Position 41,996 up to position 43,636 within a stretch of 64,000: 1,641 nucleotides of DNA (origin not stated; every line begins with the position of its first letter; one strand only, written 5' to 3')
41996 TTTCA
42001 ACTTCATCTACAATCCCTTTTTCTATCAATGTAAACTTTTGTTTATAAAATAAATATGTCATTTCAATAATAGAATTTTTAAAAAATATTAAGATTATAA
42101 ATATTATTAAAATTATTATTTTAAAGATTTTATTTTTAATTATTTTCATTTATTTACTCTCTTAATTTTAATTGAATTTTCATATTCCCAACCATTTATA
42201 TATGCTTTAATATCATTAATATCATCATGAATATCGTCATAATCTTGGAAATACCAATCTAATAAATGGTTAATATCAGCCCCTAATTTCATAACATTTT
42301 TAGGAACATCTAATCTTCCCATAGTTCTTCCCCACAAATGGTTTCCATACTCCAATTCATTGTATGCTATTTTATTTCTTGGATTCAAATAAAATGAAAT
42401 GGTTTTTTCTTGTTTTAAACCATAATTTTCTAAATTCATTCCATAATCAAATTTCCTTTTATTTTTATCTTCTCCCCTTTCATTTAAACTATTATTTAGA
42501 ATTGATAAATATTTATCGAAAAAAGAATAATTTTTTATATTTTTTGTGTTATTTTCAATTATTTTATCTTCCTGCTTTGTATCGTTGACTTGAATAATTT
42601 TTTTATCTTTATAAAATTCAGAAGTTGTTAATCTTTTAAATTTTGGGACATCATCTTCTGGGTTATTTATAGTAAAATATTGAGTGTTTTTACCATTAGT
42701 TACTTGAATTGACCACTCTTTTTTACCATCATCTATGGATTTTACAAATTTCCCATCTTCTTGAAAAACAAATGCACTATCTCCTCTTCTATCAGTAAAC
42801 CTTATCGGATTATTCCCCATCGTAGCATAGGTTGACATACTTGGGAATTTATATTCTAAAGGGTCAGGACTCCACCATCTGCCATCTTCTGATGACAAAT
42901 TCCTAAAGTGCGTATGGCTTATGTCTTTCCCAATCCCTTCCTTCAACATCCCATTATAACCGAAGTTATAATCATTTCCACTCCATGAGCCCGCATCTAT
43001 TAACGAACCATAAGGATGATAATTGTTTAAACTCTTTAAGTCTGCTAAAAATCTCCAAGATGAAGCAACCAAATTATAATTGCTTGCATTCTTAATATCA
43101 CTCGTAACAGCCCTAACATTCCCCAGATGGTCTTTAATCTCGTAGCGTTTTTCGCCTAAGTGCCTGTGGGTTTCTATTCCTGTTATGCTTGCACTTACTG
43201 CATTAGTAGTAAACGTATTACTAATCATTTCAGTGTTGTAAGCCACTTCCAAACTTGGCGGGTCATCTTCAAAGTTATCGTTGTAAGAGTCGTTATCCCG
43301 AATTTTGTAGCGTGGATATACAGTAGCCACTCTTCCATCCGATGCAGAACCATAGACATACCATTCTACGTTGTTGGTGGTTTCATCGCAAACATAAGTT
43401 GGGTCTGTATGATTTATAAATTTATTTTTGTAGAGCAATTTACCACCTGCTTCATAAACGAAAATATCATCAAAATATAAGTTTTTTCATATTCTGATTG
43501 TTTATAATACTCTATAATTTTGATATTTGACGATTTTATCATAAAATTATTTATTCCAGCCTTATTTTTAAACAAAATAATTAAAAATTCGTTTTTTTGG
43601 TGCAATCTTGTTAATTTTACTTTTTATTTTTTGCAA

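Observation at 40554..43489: Array of Rhs/YD toxin C-terminal cassettes built on a thrice-repeated core junction, without any Rhs shell or start codon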

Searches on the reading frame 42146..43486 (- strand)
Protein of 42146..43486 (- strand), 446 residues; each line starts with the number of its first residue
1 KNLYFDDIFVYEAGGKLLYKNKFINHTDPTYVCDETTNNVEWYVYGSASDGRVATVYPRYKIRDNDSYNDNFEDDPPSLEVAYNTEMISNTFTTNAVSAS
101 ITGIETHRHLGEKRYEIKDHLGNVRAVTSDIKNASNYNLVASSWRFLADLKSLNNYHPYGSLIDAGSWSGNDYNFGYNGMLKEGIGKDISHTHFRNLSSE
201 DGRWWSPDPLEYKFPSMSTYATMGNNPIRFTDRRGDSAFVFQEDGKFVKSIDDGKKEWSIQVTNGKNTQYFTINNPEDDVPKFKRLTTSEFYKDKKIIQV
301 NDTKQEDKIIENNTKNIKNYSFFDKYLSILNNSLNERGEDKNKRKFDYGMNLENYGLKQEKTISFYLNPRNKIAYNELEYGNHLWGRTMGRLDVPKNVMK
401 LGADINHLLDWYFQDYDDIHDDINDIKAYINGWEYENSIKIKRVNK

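Call 6: search_protein_families(library=pfam, proteins=[window:42146-43486:-], max_evalue=1)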
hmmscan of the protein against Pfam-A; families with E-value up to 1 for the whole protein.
window:42146-43486:- (446 aa): 1 family
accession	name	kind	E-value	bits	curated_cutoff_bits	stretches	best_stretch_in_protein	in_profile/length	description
PF23207.1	PH_SPO71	-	0.13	12.7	27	1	289-372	55-125/143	Prospore membrane adapter protein SPO71 PH domain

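Call 7: search_protein_families(library=ncbifam, proteins=[window:42146-43486:-], max_evalue=1)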
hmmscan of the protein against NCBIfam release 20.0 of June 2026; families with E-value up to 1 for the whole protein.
window:42146-43486:- (446 aa): 2 families
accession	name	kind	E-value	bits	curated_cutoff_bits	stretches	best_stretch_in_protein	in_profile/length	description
TIGR03696.1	Rhs_assc_core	domain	1.2e-08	35.3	32.5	1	156-235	1-75/76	RHS repeat-associated core domain-containing protein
TIGR01805.1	CM_mono_grmpos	equivalog_domain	0.00071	19.8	71.2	1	292-322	32-62/81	chorismate mutase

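Call 10: find_homologous_proteins(query=window:42146-43486:-)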
Query window:42146-43486:- (446 aa): 25 proteins with E <= 0.001 among 3703 candidates.
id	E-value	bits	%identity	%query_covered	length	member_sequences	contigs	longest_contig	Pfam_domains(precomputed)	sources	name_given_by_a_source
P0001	2.6e-293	991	100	96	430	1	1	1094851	-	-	-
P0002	2.1e-117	411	87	46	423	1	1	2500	-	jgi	jgi:hypothetical protein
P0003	2.3e-97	345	70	50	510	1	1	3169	-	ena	-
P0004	2.8e-85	305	64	52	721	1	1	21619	-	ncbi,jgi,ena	-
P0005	4.3e-80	288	59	53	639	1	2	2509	-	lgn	-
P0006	1.7e-73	266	59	52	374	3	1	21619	-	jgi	-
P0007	4.4e-65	239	74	35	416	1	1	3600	-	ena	-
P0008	7.8e-43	165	62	30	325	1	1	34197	PF15659.13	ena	-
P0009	5.1e-37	146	57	29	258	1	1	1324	-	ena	-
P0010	7.0e-35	139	57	28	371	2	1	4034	-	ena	-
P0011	1.1e-34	138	41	48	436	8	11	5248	-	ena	-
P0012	1.3e-34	138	38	46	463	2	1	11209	-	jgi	-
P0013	1.8e-33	134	32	80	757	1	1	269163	-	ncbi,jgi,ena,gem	ncbi:MAG: hypothetical protein WC121_04475 [Candidatus Kapaibacterium sp.]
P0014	2.0e-33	134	38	53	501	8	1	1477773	-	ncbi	ncbi:MAG: hypothetical protein R2863_03590 [Candidatus Kapaibacterium sp.]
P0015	3.0e-32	130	50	30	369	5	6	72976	-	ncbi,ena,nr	ncbi:MAG: hypothetical protein H6615_09770 [Ignavibacteria bacterium]|nr:hypothetical protein [Ignav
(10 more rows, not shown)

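Call 12: find_encoding_contigs(protein=P0001, flank=10000, max_places=5)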
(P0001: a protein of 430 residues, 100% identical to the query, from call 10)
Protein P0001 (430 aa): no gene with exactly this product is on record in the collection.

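Call 16: find_encoding_contigs(protein=P0004, flank=10000, max_places=3)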
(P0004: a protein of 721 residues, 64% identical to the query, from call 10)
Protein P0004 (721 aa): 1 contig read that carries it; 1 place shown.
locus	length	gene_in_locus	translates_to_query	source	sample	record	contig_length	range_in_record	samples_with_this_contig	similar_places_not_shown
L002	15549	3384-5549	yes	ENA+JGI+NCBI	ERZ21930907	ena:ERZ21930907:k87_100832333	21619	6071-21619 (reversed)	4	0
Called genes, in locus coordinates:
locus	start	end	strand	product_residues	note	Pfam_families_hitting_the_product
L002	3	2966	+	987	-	?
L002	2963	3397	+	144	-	PF14106:DUF4279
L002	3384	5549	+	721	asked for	-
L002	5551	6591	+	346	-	-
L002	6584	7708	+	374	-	-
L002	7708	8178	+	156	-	-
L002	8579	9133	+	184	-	-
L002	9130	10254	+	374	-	-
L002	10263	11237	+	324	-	-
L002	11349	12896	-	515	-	PF00072:Response_reg, PF13487:HD_5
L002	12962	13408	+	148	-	PF14716:HHH_8, PF14520:HHH_5 (faint)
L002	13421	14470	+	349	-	-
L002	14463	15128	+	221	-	PF00149:Metallophos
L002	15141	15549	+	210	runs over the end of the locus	PF01300:Sua5_yciO_yrdC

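Call 17: find_encoding_contigs(protein=P0013, flank=10000, max_places=3)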
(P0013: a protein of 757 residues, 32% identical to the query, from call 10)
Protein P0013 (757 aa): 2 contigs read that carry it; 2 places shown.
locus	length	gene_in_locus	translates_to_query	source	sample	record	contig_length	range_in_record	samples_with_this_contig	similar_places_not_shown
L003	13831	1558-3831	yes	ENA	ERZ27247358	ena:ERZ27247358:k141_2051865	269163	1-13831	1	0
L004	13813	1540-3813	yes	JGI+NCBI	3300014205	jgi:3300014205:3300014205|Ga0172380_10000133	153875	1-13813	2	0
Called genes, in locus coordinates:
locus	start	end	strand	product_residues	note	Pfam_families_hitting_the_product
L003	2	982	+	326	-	?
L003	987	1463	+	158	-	-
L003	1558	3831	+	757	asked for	-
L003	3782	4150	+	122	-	-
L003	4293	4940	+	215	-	-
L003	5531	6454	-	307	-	PF18030:Rimk_N, PF14397:ATPgrasp_ST (faint), PF02655:ATP-grasp_3 (weak), PF02955:GSH-S_ATP, PF08443:RimK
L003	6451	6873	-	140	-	PF05618:RimB-like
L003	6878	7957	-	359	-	PF03462:PCRF, PF00472:RF-1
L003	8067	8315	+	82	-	-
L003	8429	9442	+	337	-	PF01557:FAA_hydrolase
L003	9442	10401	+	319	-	PF01613:Flavin_Reduct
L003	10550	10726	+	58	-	-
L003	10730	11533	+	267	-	PF20434:BD-FAE (faint), PF00561:Abhydrolase_1, PF03959:FSH1 (weak), PF12146:Hydrolase_4, PF12697:Abhydrolase_6 (weak), PF00326:Peptidase_S9 (faint), PF01738:DLH (weak)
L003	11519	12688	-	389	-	-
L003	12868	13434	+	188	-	-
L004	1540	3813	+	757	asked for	-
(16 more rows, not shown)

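Call 23: find_encoding_contigs(protein=P0003, flank=10000, max_places=3)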
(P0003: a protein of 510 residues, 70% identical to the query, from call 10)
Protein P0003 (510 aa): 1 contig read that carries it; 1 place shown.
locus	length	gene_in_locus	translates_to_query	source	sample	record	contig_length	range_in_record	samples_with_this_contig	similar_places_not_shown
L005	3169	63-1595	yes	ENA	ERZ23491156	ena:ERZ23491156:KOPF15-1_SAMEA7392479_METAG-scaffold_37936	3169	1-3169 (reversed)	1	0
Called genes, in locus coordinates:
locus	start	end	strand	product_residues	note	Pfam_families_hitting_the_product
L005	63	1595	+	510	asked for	-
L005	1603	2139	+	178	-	-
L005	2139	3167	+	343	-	?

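Call 24: find_encoding_contigs(protein=P0002, flank=10000, max_places=3)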
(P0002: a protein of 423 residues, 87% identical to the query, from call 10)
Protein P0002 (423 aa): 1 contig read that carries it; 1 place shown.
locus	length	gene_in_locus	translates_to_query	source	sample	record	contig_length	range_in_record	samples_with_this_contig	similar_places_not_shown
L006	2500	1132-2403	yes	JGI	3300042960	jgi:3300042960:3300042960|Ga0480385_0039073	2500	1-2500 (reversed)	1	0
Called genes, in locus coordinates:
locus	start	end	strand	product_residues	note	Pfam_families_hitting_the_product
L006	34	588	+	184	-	-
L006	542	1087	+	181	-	-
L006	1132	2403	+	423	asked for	-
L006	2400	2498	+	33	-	?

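Call 25: find_encoding_contigs(protein=P0007, flank=10000, max_places=3)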
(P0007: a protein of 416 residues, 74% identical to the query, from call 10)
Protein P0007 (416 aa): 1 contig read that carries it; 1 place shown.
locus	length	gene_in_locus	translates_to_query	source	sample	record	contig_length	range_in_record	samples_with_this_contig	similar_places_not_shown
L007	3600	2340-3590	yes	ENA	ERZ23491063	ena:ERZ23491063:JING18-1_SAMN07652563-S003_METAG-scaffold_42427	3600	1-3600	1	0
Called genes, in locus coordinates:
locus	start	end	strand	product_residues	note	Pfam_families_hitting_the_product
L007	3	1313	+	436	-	?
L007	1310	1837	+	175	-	-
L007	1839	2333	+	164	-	-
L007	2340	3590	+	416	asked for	-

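Call 50: find_homologous_proteins(query=L002:3-1568:+, max_evalue=0.00001)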
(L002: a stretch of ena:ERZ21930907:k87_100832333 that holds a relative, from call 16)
Query L002:3-1568:+ (522 aa): 120 proteins with E <= 0.00001 among 6737 candidates.
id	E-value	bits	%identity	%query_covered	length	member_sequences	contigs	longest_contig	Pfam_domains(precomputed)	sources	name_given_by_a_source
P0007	7.6e-83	297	62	46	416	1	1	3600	-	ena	-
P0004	6.3e-79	284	56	46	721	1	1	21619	-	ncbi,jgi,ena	-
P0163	8.5e-43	165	40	40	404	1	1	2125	-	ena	-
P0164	4.0e-41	160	32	81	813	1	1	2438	PF05593.20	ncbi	ncbi:hypothetical protein, partial [Chryseosolibacter indicus]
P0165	1.1e-40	158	36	60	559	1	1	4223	PF05593.20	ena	-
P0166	7.3e-40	156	35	73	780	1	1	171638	PF05593.20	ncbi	ncbi:MAG: hypothetical protein ABI237_18530 [Ginsengibacter sp.]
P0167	7.2e-37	146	35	62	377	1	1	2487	-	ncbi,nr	ncbi:MAG: hypothetical protein EOP00_21855 [Pedobacter sp.]|nr:MAG: hypothetical protein EOP00_21855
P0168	8.4e-37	145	31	79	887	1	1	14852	PF05593.20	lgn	-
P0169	8.5e-37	145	31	79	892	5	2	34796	-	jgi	-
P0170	9.8e-37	145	34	73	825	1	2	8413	-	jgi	jgi:hypothetical protein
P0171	4.1e-36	143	31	79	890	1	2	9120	PF05593.20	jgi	-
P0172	5.4e-36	143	32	79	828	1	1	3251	PF05593.20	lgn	-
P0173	7.6e-36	142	33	79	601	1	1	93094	PF05593.20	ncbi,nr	ncbi:MAG: hypothetical protein IPJ81_08665 [Chitinophagaceae bacterium]|nr:hypothetical protein [Chi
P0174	9.7e-36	142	33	75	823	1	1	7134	PF05593.20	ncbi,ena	-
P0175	2.0e-35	141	43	37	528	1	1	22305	PF05593.20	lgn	-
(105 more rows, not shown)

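Call 63: search_protein_families(library=pfam, proteins=[P0003, L005:1603-2136:+, L007:3-1310:+, L007:1310-1834:+, L007:1839-2330:+], max_evalue=10)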
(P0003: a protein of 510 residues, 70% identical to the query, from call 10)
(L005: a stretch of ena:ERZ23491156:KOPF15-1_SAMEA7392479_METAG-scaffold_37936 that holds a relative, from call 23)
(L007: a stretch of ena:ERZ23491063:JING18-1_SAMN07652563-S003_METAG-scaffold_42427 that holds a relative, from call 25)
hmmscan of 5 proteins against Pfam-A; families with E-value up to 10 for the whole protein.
P0003 (510 aa): 0 families

L005:1603-2136:+ (178 aa): 1 family
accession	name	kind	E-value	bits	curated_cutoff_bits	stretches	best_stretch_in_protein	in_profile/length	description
PF13229.12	Beta_helix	-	0.03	14.4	25.9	1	34-91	38-95/158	Right handed beta helix region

L007:3-1310:+ (436 aa): 1 family
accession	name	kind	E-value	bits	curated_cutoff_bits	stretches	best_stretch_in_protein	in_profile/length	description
PF19869.4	DUF6342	-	0.083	13.6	25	1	362-408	28-74/99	Family of unknown function (DUF6342)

L007:1310-1834:+ (175 aa): 0 families

L007:1839-2330:+ (164 aa): 0 families

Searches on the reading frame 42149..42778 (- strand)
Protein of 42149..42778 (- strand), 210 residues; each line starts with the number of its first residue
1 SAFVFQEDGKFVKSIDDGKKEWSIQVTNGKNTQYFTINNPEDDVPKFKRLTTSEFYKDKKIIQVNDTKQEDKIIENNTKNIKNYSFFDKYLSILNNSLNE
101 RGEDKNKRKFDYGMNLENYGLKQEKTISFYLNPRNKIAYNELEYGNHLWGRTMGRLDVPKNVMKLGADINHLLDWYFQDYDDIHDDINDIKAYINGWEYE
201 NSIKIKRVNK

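Call 42: search_protein_representatives(protein=window:42149-42778:-)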
Query: 210 residues. Proteins with E-value up to 0.001 (for the whole library): 17; up to 1e-10: 2; up to 1e-30: 0. The best 17 are listed.
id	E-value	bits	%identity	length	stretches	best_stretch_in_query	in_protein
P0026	1.7e-30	122.7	48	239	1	1-148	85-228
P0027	1.0e-17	81.0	41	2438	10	146-172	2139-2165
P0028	1.3e-07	47.9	35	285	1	1-197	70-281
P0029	2.0e-06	44.1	30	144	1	60-200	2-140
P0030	7.3e-06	42.3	30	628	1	3-174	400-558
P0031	1.8e-05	41.0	27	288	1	2-173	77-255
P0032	1.9e-05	40.9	30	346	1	1-197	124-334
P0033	1.1e-04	38.5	34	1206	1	3-179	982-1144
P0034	1.1e-04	38.4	28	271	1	80-199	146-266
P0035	2.0e-04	37.5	41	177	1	130-200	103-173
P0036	2.0e-04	37.5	41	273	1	129-200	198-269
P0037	2.4e-04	37.3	34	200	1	110-200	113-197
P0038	2.7e-04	37.1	29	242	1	2-172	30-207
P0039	3.1e-04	36.9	31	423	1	1-194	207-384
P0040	4.6e-04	36.4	39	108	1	135-178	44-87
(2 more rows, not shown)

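Call 43: search_protein_families(library=pfam, proteins=[P0026, P0028, P0030, P0031, P0032, P0033, P0034, P0036, P0038, P0039], max_evalue=0.01)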
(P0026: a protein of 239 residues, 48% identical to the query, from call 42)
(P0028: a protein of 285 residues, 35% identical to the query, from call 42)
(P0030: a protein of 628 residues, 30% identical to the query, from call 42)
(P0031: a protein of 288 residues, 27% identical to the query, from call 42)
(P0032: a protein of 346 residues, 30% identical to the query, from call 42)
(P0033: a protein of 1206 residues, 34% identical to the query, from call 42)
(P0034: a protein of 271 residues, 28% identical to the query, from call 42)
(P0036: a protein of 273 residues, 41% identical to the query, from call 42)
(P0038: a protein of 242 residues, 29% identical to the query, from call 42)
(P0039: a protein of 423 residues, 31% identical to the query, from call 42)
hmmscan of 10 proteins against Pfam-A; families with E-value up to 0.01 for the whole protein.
P0026 (239 aa): 0 families

P0028 (285 aa): 0 families

P0030 (628 aa): 1 family
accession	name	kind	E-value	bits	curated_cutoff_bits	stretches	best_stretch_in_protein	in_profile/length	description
PF05593.20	RHS_repeat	-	0.0012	19.6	22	0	70-100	1-34/38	RHS Repeat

P0031 (288 aa): 0 families

P0032 (346 aa): 0 families

P0033 (1206 aa): 1 family
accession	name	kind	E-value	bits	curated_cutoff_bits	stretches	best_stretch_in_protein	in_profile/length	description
PF20041.5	DUF6443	-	9.5e-43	146.1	27.8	1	90-227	12-136/137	Domain of unknown function (DUF6443)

P0034 (271 aa): 1 family
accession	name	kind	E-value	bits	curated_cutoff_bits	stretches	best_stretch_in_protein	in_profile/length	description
PF15607.11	Ntox44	-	3.7e-06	27.7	24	1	199-266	34-101/104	Bacterial toxin 44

P0036 (273 aa): 1 family
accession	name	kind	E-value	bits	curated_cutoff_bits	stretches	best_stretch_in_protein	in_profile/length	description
PF15607.11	Ntox44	-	2.5e-05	25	24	1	209-268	42-103/104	Bacterial toxin 44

P0038 (242 aa): 0 families

P0039 (423 aa): 0 families

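Call 63: search_protein_families(library=pfam, proteins=[window:42149-42778:-, P0029, P0035, P0037], max_evalue=10)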
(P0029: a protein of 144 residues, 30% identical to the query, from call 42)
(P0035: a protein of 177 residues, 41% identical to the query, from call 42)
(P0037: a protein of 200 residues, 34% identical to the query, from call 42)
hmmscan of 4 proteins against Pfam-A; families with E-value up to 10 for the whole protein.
window:42149-42778:- (210 aa): 2 families
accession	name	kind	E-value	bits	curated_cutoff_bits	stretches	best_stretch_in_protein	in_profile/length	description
PF23207.1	PH_SPO71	-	0.037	14.5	27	1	53-136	55-125/143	Prospore membrane adapter protein SPO71 PH domain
PF06144.19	DNA_pol3_delta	-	0.056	13.9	21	1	31-84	29-86/124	DNA polymerase III, delta subunit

P0029 (144 aa): 1 family
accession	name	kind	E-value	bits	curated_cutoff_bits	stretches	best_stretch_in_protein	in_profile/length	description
PF15607.11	Ntox44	-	2.6e-05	25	24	1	81-139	43-103/104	Bacterial toxin 44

P0035 (177 aa): 1 family
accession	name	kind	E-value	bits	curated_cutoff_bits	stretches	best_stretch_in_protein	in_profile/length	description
PF15607.11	Ntox44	-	0.00011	23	24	1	114-172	43-103/104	Bacterial toxin 44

P0037 (200 aa): 0 families

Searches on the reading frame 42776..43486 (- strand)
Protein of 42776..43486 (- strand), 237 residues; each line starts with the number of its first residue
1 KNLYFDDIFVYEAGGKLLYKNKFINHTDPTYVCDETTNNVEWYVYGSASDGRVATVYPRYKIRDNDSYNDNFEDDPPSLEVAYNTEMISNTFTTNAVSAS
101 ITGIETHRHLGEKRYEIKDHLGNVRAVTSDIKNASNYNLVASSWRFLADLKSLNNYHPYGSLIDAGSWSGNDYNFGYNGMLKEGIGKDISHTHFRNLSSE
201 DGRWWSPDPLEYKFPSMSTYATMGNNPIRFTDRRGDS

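Call 28: find_related_loci(query=window:42776-43486:-, collection=metagenome_contigs, flank=10000)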
Query window:42776-43486:- (237 aa) in metagenome_contigs; peptide patterns used: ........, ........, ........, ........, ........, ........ (x = any residue, [..] = any of these).
95 stretches matched a pattern; 3 encode a relative of the query (tblastn E <= 1e-3); 3 distinct loci.
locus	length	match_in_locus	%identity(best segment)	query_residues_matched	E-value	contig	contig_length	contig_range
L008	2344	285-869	81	42-236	2e-111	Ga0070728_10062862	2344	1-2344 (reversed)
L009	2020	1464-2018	81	42-226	8e-107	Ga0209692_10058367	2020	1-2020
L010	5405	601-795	47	177-237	3e-12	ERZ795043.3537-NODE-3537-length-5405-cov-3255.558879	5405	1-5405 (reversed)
